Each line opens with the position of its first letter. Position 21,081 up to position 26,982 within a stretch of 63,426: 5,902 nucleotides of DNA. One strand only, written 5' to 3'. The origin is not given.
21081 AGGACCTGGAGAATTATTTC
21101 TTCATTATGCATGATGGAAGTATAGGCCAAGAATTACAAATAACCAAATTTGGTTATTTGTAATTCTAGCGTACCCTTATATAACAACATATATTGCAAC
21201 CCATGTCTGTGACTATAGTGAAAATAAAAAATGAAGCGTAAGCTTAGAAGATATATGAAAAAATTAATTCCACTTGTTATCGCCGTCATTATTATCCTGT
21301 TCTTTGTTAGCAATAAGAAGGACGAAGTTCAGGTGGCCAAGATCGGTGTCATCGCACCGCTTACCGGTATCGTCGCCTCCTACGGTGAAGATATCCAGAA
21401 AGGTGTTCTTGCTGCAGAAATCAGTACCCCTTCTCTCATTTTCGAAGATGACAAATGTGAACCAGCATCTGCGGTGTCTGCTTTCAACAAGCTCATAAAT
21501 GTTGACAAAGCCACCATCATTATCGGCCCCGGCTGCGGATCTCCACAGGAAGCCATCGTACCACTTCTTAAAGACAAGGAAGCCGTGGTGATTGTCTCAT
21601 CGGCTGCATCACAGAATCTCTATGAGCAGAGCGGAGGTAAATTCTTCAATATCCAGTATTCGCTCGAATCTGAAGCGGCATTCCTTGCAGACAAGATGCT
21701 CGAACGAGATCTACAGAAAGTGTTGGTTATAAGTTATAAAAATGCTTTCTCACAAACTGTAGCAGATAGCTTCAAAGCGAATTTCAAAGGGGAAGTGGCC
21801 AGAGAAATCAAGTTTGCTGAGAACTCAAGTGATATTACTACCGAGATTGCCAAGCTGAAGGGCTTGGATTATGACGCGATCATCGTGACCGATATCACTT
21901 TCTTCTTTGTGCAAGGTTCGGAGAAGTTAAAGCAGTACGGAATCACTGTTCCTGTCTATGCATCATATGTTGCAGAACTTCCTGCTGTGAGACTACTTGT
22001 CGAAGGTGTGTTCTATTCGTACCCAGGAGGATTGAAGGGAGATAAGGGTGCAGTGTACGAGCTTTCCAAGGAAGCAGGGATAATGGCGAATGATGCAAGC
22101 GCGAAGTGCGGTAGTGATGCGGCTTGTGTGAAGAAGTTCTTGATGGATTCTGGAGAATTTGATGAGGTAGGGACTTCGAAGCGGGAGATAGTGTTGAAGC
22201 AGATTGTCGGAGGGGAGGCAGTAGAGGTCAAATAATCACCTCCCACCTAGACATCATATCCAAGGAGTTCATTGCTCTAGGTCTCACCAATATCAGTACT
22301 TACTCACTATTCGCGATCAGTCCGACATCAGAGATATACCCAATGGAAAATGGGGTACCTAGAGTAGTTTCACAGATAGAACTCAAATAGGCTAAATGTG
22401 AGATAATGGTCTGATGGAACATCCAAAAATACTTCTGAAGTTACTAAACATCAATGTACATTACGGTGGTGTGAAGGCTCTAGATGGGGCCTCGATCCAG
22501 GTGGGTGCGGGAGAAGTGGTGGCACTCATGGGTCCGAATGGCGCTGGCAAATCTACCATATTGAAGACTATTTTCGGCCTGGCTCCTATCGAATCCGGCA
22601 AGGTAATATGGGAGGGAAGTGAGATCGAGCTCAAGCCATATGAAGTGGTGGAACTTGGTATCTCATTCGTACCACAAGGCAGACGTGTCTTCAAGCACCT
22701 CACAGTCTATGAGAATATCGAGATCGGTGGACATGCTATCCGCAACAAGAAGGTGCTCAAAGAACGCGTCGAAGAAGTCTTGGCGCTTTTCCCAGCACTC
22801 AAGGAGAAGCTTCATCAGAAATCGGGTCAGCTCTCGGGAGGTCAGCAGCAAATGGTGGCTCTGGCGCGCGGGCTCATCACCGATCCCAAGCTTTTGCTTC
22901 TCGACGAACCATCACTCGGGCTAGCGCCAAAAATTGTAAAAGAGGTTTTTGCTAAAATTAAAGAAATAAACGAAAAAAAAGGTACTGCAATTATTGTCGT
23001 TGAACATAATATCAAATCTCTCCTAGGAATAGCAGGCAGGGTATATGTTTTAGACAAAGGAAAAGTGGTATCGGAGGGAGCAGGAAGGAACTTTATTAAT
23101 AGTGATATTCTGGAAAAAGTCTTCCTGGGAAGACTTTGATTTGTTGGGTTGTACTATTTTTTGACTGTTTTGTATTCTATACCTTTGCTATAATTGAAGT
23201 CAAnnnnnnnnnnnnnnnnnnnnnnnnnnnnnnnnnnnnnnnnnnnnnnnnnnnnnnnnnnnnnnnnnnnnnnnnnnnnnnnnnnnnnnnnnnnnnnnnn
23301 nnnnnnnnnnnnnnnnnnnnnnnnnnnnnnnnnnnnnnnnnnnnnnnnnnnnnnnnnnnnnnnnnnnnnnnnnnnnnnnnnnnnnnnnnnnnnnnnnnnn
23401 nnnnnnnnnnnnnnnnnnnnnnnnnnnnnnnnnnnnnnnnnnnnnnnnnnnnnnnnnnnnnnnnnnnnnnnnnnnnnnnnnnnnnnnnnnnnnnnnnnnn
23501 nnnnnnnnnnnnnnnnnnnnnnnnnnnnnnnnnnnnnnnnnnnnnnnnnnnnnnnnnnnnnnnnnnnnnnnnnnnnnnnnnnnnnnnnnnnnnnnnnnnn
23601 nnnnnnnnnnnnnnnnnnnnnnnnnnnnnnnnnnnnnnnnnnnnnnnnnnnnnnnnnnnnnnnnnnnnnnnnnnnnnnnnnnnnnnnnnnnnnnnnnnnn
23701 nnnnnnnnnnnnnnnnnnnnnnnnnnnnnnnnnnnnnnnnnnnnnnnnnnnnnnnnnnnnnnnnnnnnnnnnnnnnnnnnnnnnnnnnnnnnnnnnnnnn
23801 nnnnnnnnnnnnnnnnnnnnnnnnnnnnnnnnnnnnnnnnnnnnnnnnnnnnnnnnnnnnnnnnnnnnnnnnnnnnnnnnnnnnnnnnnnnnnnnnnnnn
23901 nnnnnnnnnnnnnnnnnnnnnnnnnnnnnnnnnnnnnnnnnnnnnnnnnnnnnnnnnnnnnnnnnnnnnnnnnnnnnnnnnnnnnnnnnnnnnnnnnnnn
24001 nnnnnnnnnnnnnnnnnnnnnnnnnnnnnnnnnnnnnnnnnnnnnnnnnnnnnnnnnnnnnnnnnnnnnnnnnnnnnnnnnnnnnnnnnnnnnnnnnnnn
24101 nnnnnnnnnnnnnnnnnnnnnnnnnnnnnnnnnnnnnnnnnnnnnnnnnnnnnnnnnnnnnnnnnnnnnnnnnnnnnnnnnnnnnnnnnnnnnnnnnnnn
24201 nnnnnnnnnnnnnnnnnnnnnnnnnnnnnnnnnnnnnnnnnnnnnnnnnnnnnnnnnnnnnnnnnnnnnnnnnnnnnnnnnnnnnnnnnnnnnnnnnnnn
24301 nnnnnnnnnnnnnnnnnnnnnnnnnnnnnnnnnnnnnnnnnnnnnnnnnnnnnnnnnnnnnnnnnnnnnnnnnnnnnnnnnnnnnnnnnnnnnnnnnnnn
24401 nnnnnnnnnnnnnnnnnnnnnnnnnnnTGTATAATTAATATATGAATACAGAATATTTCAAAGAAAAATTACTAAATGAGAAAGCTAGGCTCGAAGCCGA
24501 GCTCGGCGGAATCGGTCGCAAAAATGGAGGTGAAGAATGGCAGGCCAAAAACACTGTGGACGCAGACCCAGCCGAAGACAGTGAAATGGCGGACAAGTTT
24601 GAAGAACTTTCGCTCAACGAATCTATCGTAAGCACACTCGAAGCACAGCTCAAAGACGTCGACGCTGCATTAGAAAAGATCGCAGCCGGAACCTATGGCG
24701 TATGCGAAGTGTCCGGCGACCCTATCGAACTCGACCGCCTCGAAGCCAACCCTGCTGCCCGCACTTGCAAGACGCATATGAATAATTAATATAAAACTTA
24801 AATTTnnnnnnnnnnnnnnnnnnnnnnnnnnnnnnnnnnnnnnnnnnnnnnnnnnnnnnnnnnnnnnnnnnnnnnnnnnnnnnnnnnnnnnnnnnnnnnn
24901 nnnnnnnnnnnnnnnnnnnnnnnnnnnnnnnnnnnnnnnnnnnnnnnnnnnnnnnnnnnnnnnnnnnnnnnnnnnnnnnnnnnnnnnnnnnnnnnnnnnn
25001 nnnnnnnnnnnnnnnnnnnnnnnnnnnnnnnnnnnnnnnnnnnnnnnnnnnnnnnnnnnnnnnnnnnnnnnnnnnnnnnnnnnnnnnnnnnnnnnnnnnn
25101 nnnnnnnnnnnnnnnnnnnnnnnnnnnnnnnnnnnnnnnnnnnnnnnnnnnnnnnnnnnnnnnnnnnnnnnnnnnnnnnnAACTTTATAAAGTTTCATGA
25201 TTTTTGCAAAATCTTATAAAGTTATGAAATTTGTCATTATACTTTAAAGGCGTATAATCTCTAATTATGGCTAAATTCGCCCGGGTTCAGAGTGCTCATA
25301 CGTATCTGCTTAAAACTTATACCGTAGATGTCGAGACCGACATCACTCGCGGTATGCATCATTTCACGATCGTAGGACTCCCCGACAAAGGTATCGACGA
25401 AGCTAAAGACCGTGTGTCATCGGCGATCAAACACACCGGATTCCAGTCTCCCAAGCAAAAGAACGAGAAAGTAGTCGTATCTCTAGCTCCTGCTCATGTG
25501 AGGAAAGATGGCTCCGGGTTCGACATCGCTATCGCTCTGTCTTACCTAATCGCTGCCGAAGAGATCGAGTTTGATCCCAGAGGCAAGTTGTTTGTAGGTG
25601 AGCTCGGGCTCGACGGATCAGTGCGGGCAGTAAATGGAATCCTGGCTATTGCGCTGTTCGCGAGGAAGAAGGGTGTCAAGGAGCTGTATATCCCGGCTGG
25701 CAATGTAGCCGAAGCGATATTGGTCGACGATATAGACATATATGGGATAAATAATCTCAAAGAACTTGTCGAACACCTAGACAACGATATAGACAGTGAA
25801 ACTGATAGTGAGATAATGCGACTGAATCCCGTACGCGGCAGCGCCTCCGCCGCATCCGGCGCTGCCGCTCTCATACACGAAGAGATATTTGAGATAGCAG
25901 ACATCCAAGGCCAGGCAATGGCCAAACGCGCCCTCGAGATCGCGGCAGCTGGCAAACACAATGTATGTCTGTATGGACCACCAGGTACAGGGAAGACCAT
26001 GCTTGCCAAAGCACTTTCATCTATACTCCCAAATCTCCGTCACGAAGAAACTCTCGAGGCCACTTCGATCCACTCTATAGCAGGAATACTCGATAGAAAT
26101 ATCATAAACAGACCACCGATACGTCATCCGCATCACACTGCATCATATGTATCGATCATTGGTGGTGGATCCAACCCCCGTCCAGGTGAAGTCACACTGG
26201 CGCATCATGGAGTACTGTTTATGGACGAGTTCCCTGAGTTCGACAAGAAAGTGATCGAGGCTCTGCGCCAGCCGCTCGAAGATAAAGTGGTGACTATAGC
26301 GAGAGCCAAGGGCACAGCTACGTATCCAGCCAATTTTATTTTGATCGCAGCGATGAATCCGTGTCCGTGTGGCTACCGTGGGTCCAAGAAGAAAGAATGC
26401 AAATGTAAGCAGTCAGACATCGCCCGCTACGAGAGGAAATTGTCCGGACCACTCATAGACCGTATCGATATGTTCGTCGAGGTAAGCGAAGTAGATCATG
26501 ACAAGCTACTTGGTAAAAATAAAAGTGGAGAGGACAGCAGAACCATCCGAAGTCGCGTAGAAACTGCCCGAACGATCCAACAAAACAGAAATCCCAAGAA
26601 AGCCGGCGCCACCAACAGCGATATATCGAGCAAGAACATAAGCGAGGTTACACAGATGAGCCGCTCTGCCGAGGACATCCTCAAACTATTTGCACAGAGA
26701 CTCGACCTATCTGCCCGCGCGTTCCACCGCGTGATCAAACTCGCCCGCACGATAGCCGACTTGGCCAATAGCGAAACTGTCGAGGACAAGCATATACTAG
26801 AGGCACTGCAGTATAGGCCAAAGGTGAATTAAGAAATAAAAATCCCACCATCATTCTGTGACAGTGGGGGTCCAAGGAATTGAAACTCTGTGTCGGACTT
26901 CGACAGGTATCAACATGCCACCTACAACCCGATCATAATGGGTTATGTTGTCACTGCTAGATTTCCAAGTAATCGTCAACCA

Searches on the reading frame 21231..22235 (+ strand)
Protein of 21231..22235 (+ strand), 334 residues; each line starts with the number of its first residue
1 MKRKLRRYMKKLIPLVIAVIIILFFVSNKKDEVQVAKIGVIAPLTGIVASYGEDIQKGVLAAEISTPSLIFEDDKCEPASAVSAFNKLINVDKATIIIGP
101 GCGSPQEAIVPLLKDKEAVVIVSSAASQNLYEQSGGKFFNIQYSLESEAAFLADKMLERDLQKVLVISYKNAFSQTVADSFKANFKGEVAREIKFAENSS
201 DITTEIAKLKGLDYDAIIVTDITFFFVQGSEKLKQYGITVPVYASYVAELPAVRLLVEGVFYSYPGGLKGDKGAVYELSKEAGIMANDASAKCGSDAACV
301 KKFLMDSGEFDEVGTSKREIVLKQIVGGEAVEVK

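Call 69: search_protein_families(library=pfam, proteins=[window:21231-22235:+], max_evalue=0.001)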
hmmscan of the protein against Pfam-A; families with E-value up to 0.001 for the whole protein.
window:21231-22235:+ (334 aa): 3 families
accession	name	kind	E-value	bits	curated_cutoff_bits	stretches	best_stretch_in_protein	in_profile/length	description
PF13458.12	Peripla_BP_6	-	2.7e-21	77.1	31.7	1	37-248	3-228/343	Periplasmic binding protein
PF01094.35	ANF_receptor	-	2.6e-08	33.8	25.4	1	69-219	27-183/353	Receptor family ligand binding region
PF04348.19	LppC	-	3e-07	29.9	28.8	1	32-212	215-399/563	LppC putative lipoprotein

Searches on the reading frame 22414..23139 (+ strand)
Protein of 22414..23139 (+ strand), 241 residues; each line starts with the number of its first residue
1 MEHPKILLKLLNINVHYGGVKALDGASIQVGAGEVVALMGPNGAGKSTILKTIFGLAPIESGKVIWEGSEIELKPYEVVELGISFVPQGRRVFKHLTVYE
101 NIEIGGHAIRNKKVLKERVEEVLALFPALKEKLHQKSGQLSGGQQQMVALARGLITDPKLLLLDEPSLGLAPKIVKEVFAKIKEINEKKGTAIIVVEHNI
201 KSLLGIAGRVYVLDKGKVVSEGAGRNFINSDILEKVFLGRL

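Call 69: search_protein_families(library=pfam, proteins=[window:22414-23139:+], max_evalue=0.001)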
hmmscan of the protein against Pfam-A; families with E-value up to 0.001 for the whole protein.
window:22414-23139:+ (241 aa): 4 families
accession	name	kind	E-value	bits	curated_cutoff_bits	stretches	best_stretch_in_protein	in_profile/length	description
PF00005.33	ABC_tran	-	2.6e-34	119.2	25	1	23-167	1-136/137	ABC transporter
PF13304.12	AAA_21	-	6.6e-12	46.5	27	2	36-117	2-97/304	AAA domain, putative AbiEii toxin, Type IV TA system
PF02463.25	SMC_N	-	1.5e-06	28.3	40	1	21-199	11-198/220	RecF/RecN/SMC N terminal domain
PF13555.12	AAA_29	-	0.00082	19.5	27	0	24-50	13-39/61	P-loop containing region of AAA domain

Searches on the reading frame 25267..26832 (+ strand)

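Call 13: search_protein_families(library=pfam, proteins=[window:25267-26832:+], max_evalue=0.001)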
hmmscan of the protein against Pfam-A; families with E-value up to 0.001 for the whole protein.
window:25267-26832:+ (521 aa): 14 families
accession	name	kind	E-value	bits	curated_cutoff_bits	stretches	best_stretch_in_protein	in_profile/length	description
PF01078.27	Mg_chelatase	-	1.5e-91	305.8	20.3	1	210-412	2-205/207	Magnesium chelatase, subunit ChlI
PF13541.12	ChlI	-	6.1e-35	120.2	27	1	22-146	1-121/121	Subunit ChlI of Mg-chelatase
PF13335.12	Mg_chelatase_C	-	5e-28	98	26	1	421-517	1-94/94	Magnesium chelatase, subunit ChlI C-terminal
PF07728.20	AAA_5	-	5.8e-12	46.2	22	1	232-370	1-126/139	AAA domain (dynein-related subfamily)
PF00493.29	MCM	-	6.8e-12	45.4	23.3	1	306-407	114-205/224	MCM P-loop domain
PF00158.32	Sigma54_activat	-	6.5e-07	29.6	20.2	1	221-364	13-142/168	Sigma-54 interaction domain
PF05496.18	RuvB_N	-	2.8e-06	27.6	27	0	215-253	11-56/159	Holliday junction DNA helicase RuvB P-loop domain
PF00004.35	AAA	-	3.1e-06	28.1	21.2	1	233-254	1-22/131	ATPase family associated with various cellular activities (AAA)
PF05362.19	Lon_C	-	1.5e-05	25.1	21.1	1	43-150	70-176/205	Lon protease (S16) C-terminal proteolytic domain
PF13191.12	AAA_16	-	0.00012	23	32.6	1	221-256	14-51/167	AAA ATPase domain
PF13401.12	AAA_22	-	0.00025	21.8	27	0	230-257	5-32/130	AAA domain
PF12775.13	AAA_7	-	0.00031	20.8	25.8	0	223-255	26-58/181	P-loop containing dynein motor region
PF13245.12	AAA_19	-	0.00033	21.3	25.1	0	226-264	7-46/134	AAA domain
PF01057.23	Parvo_NS1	-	0.00066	19.2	20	0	231-259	114-142/271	Parvovirus non-structural protein NS1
